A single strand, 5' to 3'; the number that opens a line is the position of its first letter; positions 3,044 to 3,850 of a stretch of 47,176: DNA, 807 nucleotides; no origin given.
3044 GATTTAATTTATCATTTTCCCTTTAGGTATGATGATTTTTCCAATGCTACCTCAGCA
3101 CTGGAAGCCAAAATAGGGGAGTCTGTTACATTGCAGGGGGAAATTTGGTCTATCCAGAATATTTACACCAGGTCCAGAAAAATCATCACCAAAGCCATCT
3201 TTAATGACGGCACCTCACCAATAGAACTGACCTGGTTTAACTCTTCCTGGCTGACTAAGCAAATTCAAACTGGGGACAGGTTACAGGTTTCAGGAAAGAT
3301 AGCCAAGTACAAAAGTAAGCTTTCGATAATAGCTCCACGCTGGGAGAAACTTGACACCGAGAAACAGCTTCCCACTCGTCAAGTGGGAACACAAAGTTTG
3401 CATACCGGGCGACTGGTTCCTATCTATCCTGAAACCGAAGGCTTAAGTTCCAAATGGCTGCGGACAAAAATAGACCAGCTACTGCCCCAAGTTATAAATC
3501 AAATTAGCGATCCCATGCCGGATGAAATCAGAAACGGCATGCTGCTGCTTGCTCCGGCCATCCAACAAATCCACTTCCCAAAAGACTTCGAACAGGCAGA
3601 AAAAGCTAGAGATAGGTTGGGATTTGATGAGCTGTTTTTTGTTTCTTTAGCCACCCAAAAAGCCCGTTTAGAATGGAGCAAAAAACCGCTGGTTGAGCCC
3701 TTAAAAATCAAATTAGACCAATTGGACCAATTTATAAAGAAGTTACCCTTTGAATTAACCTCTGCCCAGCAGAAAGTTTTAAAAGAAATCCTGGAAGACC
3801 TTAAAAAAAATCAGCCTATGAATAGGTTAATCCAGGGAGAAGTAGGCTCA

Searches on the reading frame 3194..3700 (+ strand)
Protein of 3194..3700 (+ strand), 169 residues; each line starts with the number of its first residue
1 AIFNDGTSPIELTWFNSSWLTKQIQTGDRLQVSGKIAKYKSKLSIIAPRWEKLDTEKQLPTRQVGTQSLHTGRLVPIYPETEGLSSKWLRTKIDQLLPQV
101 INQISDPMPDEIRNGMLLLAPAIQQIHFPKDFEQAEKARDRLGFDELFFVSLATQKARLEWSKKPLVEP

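Call 64: search_solved_structures(query=window:3194-3700:+, show_alignments=2, max_evalue=0.01)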
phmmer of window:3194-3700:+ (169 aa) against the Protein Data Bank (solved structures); distinct sequences matched with E-value up to 0.01: 2.
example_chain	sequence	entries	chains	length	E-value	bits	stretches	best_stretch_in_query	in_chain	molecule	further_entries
1gm5_A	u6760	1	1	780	6e-15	58.8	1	1-163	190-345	RECG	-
9wm0_A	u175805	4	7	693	2.8e-05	27.3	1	4-131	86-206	ATP-dependent DNA helicase RecG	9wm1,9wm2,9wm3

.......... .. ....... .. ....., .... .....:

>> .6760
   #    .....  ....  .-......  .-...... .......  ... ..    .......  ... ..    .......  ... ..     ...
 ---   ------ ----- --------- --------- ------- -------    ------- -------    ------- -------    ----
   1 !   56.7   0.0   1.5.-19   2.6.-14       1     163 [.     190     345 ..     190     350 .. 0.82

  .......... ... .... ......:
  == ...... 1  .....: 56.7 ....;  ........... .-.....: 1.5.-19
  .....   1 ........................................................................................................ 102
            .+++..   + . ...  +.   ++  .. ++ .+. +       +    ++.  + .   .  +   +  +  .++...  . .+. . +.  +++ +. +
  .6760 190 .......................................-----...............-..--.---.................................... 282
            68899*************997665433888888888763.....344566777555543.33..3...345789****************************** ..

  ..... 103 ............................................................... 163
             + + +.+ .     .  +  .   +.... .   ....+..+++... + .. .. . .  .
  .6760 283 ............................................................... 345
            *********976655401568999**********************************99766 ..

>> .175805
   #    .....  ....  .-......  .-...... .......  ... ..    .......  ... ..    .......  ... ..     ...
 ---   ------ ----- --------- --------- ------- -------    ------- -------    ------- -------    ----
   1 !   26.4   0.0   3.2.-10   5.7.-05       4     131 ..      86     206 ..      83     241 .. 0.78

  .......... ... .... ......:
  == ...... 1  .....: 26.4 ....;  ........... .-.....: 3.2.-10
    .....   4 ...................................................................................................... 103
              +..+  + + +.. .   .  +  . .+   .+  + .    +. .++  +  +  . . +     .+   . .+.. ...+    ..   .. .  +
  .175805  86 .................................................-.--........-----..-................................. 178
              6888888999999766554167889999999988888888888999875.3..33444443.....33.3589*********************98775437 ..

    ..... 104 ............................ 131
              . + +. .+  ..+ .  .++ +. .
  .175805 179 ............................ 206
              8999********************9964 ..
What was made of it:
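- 2954..5074 (+): recG (706 aa) that hosts REP copy 1. PDB 1gm5 RecG, E=6e-15 for the wedge region (call 64).
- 3366..3390 (+): REP copy 1: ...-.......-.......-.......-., read as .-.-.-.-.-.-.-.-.. This frame differs from the one used in holB and murC. It lies in a variable linker before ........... (call 64).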
